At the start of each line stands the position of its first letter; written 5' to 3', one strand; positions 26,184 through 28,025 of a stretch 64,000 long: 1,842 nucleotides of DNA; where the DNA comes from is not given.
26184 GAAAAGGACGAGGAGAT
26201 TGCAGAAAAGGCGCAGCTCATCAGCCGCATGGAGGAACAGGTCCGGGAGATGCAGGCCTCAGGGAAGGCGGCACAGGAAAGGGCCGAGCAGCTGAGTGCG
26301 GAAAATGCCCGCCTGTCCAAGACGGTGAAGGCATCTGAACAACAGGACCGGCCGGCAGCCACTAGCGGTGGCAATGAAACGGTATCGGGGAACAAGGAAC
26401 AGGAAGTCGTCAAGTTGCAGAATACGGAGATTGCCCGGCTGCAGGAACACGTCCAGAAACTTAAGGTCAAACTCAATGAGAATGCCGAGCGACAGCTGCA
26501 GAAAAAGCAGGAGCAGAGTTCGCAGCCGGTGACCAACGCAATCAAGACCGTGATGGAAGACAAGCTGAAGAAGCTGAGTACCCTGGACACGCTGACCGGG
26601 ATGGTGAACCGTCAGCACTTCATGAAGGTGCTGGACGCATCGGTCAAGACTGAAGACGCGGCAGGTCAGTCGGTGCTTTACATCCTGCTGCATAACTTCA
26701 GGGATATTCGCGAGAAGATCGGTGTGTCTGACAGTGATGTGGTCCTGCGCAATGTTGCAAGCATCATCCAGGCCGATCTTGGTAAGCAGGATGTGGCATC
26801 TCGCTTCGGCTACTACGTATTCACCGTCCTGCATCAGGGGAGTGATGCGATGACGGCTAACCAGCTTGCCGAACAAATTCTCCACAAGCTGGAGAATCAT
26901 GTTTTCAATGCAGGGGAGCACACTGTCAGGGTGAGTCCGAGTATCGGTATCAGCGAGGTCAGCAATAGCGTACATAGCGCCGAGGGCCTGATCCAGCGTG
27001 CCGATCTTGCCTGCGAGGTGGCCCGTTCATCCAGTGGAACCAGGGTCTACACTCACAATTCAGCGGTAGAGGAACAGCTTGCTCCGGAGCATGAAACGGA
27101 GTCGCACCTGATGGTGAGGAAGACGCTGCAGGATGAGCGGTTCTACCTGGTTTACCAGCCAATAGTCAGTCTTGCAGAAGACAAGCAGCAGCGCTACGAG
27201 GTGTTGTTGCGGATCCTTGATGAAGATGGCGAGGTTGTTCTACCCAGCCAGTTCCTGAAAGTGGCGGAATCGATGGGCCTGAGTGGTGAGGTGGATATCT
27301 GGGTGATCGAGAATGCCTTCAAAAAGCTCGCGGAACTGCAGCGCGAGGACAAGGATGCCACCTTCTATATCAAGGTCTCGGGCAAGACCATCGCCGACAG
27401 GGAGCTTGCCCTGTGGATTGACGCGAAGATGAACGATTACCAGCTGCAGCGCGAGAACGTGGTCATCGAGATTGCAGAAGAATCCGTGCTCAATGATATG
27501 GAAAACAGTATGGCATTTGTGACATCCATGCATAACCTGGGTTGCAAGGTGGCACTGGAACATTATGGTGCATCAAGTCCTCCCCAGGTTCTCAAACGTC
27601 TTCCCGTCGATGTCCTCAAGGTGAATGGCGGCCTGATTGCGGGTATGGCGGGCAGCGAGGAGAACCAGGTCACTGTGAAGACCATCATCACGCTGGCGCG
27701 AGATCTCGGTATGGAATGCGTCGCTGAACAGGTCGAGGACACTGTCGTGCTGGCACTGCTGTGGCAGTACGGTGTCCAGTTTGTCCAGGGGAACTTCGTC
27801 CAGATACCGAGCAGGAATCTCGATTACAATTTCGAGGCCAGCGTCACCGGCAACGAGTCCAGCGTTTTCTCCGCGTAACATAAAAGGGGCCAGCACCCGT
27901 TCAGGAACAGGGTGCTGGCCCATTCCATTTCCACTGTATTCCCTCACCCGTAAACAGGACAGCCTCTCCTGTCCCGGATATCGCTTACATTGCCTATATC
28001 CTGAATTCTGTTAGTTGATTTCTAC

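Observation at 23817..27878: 1353-aa modular coiled-coil rod fused to degenerate GGDEF and FimX-like (EVL) EAL domains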

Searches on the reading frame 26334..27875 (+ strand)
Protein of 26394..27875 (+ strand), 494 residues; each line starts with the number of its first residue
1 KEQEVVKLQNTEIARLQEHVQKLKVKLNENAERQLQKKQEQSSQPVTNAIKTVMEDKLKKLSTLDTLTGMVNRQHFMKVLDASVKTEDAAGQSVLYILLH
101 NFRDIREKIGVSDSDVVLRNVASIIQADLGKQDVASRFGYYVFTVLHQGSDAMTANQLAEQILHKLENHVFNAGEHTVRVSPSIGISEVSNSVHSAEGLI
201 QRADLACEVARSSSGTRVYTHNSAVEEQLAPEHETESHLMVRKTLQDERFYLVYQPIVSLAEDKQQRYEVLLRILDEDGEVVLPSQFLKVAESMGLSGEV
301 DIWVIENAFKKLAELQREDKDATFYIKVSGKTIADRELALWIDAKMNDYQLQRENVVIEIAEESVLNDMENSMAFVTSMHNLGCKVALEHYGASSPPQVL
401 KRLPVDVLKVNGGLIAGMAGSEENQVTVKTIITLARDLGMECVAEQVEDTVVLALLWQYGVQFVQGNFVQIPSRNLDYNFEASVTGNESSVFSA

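Call 19: search_solved_structures(query=window:26514-27875:+, max_evalue=1e-10, show_alignments=3)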
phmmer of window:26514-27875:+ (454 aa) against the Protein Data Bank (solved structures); distinct sequences matched with E-value up to 1e-10: 35.
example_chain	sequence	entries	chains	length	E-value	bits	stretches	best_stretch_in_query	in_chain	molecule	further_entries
4j40_A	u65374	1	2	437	2.6e-65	224.2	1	15-442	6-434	FimX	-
5xgb_A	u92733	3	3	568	2.1e-47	165.3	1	20-432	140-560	Uncharacterized protein | Uncharacterized protein PA0861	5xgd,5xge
7lkq_A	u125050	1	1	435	7.8e-46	160.1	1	19-440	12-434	FimX(GGDEF-EAL)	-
3hv8_A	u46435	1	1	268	6.8e-39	137.2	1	186-442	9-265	Protein FimX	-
3hv9_A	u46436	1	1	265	7.5e-39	137.1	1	190-442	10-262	Protein FimX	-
4afy_A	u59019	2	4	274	1.7e-38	136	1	200-442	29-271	FIMX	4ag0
5m3c_A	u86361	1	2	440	1.7e-35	126.1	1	25-430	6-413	Diguanylate cyclase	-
4rnh_A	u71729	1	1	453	1.5e-32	116.3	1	22-429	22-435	Motility regulator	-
4rnf_A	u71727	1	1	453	1.5e-32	116.3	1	22-429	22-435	Motility regulator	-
8pps_A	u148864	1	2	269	1.6e-31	113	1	201-432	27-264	EAL domain-containing protein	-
4f3h_A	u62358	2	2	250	1e-28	103.7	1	200-430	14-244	Putative uncharacterized protein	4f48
4foj_A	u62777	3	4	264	3.7e-28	101.9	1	200-440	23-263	FimX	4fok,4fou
3pjw_A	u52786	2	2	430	6.2e-26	94.6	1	15-429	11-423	Cyclic dimeric GMP binding protein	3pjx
2r6o_A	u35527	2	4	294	4.8e-23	85.1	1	181-433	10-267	Putative diguanylate cyclase/phosphodiesterase (GGDEF & EAL domains) | PUTATIVE DIGUANYLATE CYCLASE/PHOSPHODIESTERASE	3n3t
5yrp_A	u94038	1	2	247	6.3e-22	81.4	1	212-432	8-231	Sensory box/response regulator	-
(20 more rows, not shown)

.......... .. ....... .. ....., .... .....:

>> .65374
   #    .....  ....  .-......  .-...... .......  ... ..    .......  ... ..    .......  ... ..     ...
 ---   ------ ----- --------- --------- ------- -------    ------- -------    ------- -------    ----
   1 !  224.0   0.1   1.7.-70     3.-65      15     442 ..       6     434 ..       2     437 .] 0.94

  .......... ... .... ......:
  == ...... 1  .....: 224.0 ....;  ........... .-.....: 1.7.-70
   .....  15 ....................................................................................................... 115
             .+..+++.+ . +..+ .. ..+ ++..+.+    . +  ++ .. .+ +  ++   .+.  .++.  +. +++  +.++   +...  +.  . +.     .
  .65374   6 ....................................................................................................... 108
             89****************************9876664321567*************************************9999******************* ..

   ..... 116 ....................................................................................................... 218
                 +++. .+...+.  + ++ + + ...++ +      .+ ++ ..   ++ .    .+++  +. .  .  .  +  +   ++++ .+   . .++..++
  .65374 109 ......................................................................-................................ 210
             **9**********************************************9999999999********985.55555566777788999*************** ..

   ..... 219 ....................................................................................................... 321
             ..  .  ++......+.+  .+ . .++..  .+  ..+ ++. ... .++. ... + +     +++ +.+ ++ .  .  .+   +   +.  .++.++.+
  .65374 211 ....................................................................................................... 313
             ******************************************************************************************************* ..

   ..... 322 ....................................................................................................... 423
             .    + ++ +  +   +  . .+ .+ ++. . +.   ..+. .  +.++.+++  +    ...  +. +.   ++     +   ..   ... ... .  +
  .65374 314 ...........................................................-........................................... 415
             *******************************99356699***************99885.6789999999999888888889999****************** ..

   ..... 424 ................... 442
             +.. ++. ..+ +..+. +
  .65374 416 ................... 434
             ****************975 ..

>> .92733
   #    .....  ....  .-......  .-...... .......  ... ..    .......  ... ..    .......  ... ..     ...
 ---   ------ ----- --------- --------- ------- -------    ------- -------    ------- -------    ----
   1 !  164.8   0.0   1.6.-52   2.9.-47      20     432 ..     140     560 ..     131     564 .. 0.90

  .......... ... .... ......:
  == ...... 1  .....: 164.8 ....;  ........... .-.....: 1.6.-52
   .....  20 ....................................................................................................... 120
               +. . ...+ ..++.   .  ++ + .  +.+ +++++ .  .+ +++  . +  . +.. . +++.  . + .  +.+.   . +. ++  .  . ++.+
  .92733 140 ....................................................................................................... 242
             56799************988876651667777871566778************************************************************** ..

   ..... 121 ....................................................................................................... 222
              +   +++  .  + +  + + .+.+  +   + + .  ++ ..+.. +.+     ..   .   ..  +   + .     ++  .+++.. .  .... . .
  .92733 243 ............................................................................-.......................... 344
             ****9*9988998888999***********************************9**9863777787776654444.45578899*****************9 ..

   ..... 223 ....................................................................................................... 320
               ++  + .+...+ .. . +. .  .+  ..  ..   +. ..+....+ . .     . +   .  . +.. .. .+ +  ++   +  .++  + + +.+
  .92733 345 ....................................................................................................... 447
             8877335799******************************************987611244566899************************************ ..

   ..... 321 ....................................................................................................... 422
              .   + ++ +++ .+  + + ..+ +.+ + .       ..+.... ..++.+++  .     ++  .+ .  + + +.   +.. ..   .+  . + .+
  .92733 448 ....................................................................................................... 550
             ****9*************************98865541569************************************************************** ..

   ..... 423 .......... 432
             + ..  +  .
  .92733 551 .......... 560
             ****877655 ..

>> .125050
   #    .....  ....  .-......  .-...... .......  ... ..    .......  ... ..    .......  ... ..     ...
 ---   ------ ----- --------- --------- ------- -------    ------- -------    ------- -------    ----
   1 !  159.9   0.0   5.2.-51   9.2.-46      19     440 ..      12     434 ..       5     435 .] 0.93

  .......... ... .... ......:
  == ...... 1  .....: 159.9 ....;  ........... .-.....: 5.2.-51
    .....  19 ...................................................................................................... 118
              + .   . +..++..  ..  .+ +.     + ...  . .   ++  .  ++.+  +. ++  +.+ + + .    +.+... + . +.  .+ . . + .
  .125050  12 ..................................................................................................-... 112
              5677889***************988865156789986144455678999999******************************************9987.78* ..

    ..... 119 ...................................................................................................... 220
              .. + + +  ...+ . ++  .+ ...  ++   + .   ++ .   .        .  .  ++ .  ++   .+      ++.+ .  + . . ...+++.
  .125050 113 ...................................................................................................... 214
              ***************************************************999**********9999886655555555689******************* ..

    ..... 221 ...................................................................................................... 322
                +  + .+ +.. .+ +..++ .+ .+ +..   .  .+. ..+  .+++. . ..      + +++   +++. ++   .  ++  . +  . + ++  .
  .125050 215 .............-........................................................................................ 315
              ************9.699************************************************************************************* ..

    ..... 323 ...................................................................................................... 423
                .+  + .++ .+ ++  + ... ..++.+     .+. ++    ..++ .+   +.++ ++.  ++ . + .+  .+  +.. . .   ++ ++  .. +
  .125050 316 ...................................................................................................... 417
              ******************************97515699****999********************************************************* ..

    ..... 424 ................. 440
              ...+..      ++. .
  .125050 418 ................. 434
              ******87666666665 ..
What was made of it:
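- On FimX family (c-di-GMP receptor of type IV pilus control): Best PDB hit is 4j40 FimX at E=2.6e-65; the next non-FimX hit is RbdA at 2.1e-47 (call 19).
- Closest known: FimX. Same: Degenerate GGDEF plus EVL-type degenerate EAL module, homologous end to end (E=2.6e-65, call 19).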

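Call 53: search_protein_representatives(protein=window:26394-27875:+)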
Query: 494 residues. Proteins with E-value up to 0.001 (for the whole library): 270158; up to 1e-10: 136836; up to 1e-30: 19498. The best 150 are listed.
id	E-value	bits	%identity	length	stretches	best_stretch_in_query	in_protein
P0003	3.7e-230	780.8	73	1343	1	2-491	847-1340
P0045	1.2e-166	571.5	56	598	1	2-489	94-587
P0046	5.1e-161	552.9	97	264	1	231-494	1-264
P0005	6.8e-161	552.5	55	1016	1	2-493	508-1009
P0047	3.7e-149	513.8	49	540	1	3-492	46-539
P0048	8.5e-121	420.4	46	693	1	49-483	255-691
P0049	7.1e-115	400.9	43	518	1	37-482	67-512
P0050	8.2e-114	397.4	43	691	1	53-484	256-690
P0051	1.0e-113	397.1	40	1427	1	10-487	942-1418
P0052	2.7e-110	385.8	41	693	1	50-484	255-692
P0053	3.0e-110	385.6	42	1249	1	41-482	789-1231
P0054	9.7e-106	370.8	42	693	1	53-484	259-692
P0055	4.3e-105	368.7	41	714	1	65-484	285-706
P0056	5.5e-105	368.3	44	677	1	63-485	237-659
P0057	1.8e-103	363.3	41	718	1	63-482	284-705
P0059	2.6e-101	356.2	41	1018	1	64-487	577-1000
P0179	5.7e-60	220.0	32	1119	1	52-473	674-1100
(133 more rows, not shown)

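Call 58: search_protein_families(library=pfam, proteins=[P0051, P0053], max_evalue=0.001)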
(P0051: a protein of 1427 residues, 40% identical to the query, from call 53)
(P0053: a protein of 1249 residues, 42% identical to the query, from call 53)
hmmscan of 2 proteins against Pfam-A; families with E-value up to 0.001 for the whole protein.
P0051 (1427 aa): 5 families
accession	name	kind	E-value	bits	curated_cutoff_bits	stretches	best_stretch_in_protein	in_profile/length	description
PF00563.25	EAL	-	6e-51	173.5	31.3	1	1173-1402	3-235/236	EAL domain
PF00990.26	GGDEF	-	1.1e-25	90.7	23.8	1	994-1150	2-161/161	Diguanylate cyclase, GGDEF domain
PF08614.16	ATG16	-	5.5e-07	30.4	33.7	1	126-291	13-178/200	Autophagy protein 16 (ATG16)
PF05557.18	MAD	-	8e-05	21.7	30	1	458-657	48-242/661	Mitotic checkpoint protein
PF06785.16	UPF0242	-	0.00028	21.4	33.5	0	339-430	102-190/194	Uncharacterised protein family (UPF0242) N-terminus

P0053 (1249 aa): 3 families
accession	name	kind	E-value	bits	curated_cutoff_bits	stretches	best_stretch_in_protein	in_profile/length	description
PF00563.25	EAL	-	1.5e-51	175.5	31.3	1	992-1221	4-236/236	EAL domain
PF00990.26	GGDEF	-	1.8e-21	77.1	23.8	1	813-968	3-161/161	Diguanylate cyclase, GGDEF domain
PF06818.20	Fez1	-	0.0004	21.4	34.4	0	556-699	31-153/199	Fez1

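Call 63: predict_structure(alignment_id=A3)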
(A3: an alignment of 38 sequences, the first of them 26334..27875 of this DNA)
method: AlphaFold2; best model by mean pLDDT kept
length: 514 residues; sequences in the alignment: 38
mean_pLDDT: 86.2   pTM: 0.74
mean pLDDT of the five models: 86.2, 86.2, 85.5, 84.1, 83.6
residues with pLDDT >= 90: 294; 70-90: 165; 50-70: 25; < 50: 30
segments of 3 or more residues with pLDDT < 50: 1-16, 61-65, 506-514
pLDDT, mean of each block of 10 residues (from residue 1): 36 46 75 84 81 66 54 76 88 90 83 94 88 94 96 92 92 91 96 95 93 80 89 86 81 87 93 94 90 89 90 94 98 96 96 93 98 98 94 96 97 87 95 91 95 96 92 92 90 80 48 32
secondary structure, 60 per line:
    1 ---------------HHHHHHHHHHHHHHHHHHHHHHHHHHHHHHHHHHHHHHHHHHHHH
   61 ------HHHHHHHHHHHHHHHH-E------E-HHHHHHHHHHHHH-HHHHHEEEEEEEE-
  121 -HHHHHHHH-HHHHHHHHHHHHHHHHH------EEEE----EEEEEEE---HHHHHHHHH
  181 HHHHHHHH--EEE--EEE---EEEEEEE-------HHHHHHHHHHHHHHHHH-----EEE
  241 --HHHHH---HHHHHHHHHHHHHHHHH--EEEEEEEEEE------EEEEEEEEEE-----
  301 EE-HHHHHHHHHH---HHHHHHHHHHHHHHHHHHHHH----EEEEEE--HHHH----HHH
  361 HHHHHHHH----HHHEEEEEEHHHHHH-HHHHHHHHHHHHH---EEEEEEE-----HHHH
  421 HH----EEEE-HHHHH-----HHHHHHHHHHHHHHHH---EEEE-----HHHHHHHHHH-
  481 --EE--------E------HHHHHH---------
elements in order: H16-60 H67-82 H93-105 H107-111 E112-119 H122-129 H131-147 E154-157 E162-168 H172-188 E191-193 E196-198 E202-208 H216-232 E238-240 H243-247 H251-267 E270-279 E286-295 H304-313 H317-337 E342-347 H350-353 H358-368 E376-381 H382-387 H389-401 E405-411 H417-422 E427-430 H432-436 H442-457 E461-464 H470-479 H500-505
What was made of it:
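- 26382..26579 (+): Residues 856-921: stalk helices leading into the GGDEF domain. In the C-terminal model, helices 16-60 and 67-82 correspond to residues 855-899 and 906-921 (call 63).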

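Call 66: fold_search(model_id=the predicted structure, library=pdb)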
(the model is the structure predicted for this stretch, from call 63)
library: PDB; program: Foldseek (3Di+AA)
matches with E <= 10: 1610; with E <= 0.001: 203
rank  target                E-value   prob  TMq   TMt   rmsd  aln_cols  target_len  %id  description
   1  5xgb                  4.4e-37  1.00  0.45  0.42  11.8       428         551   27  Crystal structure of the PAS-GGDEF-EAL domain of PA0861 from Pseudomonas aeruginosa (released 2017-12-20)
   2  5xgd                  1.8e-36  1.00  0.45  0.43  11.8       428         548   27  Crystal structure of the PAS-GGDEF-EAL domain of PA0861 from Pseudomonas aeruginosa in complex with GTP (released 2017-12-20)
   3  5xge                  2.7e-36  1.00  0.46  0.43  11.8       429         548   27  Crystal structure of the PAS-GGDEF-EAL domain of PA0861 from Pseudomonas aeruginosa in complex with cyclic di-GMP (released 2017-12-20)
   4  5m3c_B                7.5e-34  1.00  0.46  0.55  22.8       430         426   26  Structure of the hybrid domain (GGDEF-EAL) of PA0575 from Pseudomonas aeruginosa PAO1 at 2.8 Ang. with GTP and Ca2+ bo (released 2017-12-20)
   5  4rnh                  2.0e-32  1.00  0.45  0.55  21.7       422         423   25  PaMorA tandem diguanylate cyclase - phosphodiesterase, c-di-GMP complex (released 2014-11-19)
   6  5m3c_A                1.6e-31  1.00  0.45  0.54  19.3       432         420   26  Structure of the hybrid domain (GGDEF-EAL) of PA0575 from Pseudomonas aeruginosa PAO1 at 2.8 Ang. with GTP and Ca2+ bo (released 2017-12-20)
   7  4rnf                  8.7e-31  1.00  0.46  0.55  21.1       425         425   25  PaMorA tandem diguanylate cyclase - mutant phosphodiesterase, apo form (released 2014-11-19)
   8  9cmf_A                1.0e-28  1.00  0.45  0.30  23.7       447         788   21  Substrate bound DosP (released 2024-11-20)
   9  3hv9                  2.7e-26  1.00  0.46  0.89   4.0       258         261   30  Crystal structure of FimX EAL domain from Pseudomonas aeruginosa (released 2009-08-18)
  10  3pjw                  5.3e-26  1.00  0.44  0.53  18.0       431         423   22  Structure of Pseudomonas fluorescence LapD GGDEF-EAL dual domain, I23 (released 2011-02-09)
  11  9bkv_A                1.1e-25  1.00  0.42  0.28  23.2       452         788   20  DosP R97A bent form (released 2024-11-20)
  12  9bkv_B                1.2e-25  1.00  0.43  0.29  23.6       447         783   21  DosP R97A bent form (released 2024-11-20)
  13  9bgv_A                1.8e-25  1.00  0.43  0.29  23.1       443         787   20  DosP R97A straight form (released 2024-11-20)
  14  4afy_B                9.4e-25  1.00  0.46  0.92   1.6       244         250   30  Crystal structure of the FimX EAL domain in complex with reaction product pGpG (released 2013-01-09)
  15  6pwj_A                1.1e-24  1.00  0.43  0.54  16.6       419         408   19  Vibrio cholerae LapD S helix-GGDEF-EAL (apo) (released 2019-10-09)
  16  4j40_A                1.7e-24  1.00  0.46  0.92   1.6       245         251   31  Crystal structure of the dual-domain GGDEF-EAL module of FimX from Pseudomonas aeruginosa (released 2013-02-20)
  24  3hv8                  8.1e-23  1.00  0.45  0.94   1.4       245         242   31  Crystal structure of FimX EAL domain from Pseudomonas aeruginosa bound to c-di-GMP (released 2009-08-18)
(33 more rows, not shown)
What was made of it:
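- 27114..27803 (+): Residues 1100-1329: degenerate EAL domain, the predicted c-di-GMP-binding site. The model overlays 3hv8 (FimX EAL with c-di-GMP) with TM 0.94 and rmsd 1.4 A (call 66).
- Closest known: FimX. Same: Same EAL fold as the c-di-GMP-bound structure (call 66).
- The AlphaFold2 model of residues 840-1353 (pLDDT 86) overlays FimX EAL with c-di-GMP (3hv8) at TM 0.94 and rmsd 1.4 A (calls 63, 66).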

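Call 76: find_encoding_contigs(protein=P0053, flank=8000, max_places=2)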
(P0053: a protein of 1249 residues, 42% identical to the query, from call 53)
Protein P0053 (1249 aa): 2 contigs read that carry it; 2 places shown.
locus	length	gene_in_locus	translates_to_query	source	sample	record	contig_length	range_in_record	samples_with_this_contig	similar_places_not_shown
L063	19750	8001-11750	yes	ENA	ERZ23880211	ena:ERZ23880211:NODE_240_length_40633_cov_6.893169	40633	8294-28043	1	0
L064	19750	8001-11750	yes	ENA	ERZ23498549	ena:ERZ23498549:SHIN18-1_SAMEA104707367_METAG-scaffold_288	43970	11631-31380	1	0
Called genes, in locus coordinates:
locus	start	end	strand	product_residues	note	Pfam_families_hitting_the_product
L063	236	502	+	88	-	-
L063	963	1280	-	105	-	PF13441:Gly-zipper_YMGG, PF13488:Gly-zipper_Omp (weak)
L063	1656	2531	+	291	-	PF00581:Rhodanese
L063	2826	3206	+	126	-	PF20332:DUF6627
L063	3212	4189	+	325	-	PF13529:Peptidase_C39_2, PF07719:TPR_2 (faint), PF13428:TPR_14 (faint), PF13432:TPR_16 (weak), PF14559:TPR_19 (weak), PF13371:TPR_9 (weak), PF13414:TPR_11 (weak), PF14559:TPR_19 (weak), +1 more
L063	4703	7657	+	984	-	PF00989:PAS, PF08448:PAS_4 (weak), PF13426:PAS_9, PF00989:PAS, PF08448:PAS_4, PF13426:PAS_9, PF00990:GGDEF, PF00563:EAL, +1 more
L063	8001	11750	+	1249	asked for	PF24161:CCDC39 (weak), PF00990:GGDEF, PF00563:EAL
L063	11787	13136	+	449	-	PF11871:DUF3391, PF13487:HD_5, PF01966:HD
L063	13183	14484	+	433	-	PF00990:GGDEF, PF00563:EAL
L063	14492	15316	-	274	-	PF00902:TatC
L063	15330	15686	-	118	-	PF02416:TatA_B_E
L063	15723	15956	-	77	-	PF02416:TatA_B_E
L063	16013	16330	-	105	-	PF01503:PRA-PH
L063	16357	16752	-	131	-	PF01502:PRA-CH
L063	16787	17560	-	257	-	PF00977:His_biosynth, PF01207:Dus (faint), PF05690:ThiG (faint), PF03060:NMO (faint)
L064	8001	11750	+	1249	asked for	PF24161:CCDC39 (weak), PF00990:GGDEF, PF00563:EAL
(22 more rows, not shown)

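Call 79: find_encoding_contigs(protein=P0059, flank=7000, max_places=1)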
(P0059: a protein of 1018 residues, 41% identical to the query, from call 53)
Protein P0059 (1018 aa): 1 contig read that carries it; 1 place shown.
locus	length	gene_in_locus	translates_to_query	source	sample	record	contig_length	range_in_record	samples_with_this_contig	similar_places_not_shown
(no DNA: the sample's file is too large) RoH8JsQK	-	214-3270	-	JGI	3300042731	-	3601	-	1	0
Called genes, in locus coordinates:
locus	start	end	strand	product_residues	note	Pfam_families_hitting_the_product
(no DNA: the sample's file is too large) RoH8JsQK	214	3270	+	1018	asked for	PF00990:GGDEF, PF00563:EAL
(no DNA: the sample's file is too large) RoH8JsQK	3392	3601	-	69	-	?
